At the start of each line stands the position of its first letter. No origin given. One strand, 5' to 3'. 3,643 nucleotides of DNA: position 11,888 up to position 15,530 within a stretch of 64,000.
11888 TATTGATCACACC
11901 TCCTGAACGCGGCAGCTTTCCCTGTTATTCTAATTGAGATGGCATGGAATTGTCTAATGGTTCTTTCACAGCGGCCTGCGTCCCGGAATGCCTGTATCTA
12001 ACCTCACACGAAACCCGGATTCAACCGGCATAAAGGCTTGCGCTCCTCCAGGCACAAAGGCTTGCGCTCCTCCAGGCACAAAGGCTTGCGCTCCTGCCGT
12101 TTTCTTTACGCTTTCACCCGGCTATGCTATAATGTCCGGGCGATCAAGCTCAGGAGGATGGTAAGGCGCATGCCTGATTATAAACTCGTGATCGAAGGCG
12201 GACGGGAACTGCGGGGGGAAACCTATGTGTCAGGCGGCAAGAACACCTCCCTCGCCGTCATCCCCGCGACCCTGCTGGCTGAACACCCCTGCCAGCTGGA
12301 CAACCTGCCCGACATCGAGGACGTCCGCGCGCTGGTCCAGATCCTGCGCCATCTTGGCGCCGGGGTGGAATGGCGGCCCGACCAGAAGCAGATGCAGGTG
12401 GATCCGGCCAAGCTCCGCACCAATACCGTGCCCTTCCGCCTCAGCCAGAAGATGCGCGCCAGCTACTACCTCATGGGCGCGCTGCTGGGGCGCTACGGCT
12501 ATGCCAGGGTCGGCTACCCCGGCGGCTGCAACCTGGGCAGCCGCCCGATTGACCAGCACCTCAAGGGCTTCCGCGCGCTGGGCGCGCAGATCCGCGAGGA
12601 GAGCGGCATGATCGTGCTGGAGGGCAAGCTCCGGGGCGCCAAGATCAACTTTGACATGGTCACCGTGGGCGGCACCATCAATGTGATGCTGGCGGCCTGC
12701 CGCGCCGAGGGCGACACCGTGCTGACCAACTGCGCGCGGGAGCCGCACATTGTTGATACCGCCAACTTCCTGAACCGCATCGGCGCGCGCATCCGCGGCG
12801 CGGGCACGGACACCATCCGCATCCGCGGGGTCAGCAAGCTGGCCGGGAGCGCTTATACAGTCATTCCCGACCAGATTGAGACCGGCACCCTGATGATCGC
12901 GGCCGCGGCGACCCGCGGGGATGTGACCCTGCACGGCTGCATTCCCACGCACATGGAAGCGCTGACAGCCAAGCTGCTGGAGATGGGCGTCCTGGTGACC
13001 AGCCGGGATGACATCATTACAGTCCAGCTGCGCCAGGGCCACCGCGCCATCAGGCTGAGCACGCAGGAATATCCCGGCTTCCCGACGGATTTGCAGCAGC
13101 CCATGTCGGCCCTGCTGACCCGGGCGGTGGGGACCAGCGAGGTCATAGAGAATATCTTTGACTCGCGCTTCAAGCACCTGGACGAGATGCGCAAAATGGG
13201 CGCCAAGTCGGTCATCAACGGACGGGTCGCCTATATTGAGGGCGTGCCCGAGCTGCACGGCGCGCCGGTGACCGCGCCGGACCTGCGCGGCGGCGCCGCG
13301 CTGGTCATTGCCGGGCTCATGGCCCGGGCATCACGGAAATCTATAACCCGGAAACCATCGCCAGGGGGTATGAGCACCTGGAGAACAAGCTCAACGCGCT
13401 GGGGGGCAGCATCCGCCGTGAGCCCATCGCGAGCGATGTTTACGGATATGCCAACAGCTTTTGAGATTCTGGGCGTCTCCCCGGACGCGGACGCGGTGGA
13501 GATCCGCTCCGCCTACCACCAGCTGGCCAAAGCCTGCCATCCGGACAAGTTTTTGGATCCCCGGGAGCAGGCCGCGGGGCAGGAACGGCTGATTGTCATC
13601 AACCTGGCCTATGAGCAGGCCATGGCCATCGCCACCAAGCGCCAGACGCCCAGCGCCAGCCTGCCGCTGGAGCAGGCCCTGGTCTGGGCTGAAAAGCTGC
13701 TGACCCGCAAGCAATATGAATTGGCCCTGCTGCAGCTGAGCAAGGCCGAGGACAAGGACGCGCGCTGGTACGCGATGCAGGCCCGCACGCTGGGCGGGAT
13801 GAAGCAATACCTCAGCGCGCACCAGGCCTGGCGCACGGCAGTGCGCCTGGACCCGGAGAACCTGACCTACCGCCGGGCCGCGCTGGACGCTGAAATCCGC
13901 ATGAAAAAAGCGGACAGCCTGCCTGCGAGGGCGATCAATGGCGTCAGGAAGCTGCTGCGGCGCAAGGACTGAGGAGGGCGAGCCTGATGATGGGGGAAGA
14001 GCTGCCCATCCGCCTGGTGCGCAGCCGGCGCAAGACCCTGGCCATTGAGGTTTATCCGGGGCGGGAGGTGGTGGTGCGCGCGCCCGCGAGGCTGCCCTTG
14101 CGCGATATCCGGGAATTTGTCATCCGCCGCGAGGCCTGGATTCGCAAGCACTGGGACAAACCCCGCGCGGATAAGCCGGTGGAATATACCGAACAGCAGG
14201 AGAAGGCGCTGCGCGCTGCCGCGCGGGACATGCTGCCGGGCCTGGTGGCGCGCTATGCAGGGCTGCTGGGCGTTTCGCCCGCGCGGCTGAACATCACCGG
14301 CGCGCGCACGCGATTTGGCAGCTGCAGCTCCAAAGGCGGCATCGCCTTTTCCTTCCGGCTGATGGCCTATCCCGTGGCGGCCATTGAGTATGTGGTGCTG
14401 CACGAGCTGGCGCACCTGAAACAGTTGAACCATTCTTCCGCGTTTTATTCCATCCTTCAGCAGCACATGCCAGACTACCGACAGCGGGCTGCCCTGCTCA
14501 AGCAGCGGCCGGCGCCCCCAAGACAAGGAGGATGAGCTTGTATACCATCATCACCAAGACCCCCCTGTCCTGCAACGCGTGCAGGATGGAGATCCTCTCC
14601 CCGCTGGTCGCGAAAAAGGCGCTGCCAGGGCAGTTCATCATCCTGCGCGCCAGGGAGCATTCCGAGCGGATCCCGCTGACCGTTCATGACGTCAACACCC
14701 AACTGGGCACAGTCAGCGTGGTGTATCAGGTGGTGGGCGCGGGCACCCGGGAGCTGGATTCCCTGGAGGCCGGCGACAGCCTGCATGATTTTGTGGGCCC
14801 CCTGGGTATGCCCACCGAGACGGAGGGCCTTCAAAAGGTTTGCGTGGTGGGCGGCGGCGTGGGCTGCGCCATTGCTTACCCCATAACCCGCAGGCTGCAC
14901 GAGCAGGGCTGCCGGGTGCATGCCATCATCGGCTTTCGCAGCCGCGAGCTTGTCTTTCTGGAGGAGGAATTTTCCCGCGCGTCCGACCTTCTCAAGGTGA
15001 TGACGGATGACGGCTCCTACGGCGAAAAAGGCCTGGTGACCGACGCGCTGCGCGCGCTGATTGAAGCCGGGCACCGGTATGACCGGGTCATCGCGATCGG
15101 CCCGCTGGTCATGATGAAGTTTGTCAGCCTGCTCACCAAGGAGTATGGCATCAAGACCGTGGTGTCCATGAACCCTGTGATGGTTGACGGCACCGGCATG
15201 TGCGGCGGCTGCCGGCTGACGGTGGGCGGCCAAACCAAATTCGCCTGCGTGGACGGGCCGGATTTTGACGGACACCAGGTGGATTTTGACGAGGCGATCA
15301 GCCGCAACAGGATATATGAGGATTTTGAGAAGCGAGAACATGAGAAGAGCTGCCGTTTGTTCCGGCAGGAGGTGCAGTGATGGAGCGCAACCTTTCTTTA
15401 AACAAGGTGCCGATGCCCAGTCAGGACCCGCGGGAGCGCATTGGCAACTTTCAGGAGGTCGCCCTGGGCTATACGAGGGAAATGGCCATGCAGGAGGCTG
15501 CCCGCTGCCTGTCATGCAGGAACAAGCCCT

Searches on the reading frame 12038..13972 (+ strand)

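Call 8: search_protein_families(library=pfam, proteins=[window:12038-13972:+], max_evalue=0.001)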
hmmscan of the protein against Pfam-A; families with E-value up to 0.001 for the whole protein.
window:12038-13972:+ (644 aa): 2 families
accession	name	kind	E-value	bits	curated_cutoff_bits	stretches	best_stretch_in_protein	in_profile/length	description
PF00275.25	EPSP_synthase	-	1.9e-84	284.3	22.8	1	53-431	2-396/417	EPSP synthase (3-phosphoshikimate 1-carboxyvinyltransferase)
PF00226.36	DnaJ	-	2.8e-10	40.6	27.8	1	474-526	2-51/63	DnaJ domain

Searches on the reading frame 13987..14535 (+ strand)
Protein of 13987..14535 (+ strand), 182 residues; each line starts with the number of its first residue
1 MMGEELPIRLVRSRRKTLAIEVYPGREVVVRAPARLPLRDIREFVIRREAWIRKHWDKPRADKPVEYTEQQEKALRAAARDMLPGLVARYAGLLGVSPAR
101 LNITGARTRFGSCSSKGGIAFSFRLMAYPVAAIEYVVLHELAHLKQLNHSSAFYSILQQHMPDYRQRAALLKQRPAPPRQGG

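Call 8: search_protein_families(library=pfam, proteins=[window:13987-14535:+], max_evalue=0.001)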
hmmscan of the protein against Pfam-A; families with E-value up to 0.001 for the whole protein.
window:13987-14535:+ (182 aa): 3 families
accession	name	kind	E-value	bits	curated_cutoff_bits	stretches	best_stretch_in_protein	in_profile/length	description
PF01863.23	YgjP-like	-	9.1e-43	147.1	26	2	69-173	102-206/207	YgjP-like, metallopeptidase domain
PF10263.15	SprT-like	-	0.00093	19.5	25.6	0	107-171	30-95/108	SprT-like family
PF08325.16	WLM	-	0.001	19.7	26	0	129-159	79-109/190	WLM domain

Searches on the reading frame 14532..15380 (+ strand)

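Call 8: search_protein_families(library=pfam, proteins=[window:14532-15380:+], max_evalue=0.001)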
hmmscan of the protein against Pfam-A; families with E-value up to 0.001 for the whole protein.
window:14532-15380:+ (282 aa): 1 family
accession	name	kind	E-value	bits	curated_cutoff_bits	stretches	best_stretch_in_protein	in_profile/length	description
PF10418.14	DHODB_Fe-S_bind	-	1.8e-12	47.2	23.9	1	215-251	2-41/41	Iron-sulfur cluster binding domain of dihydroorotate dehydrogenase B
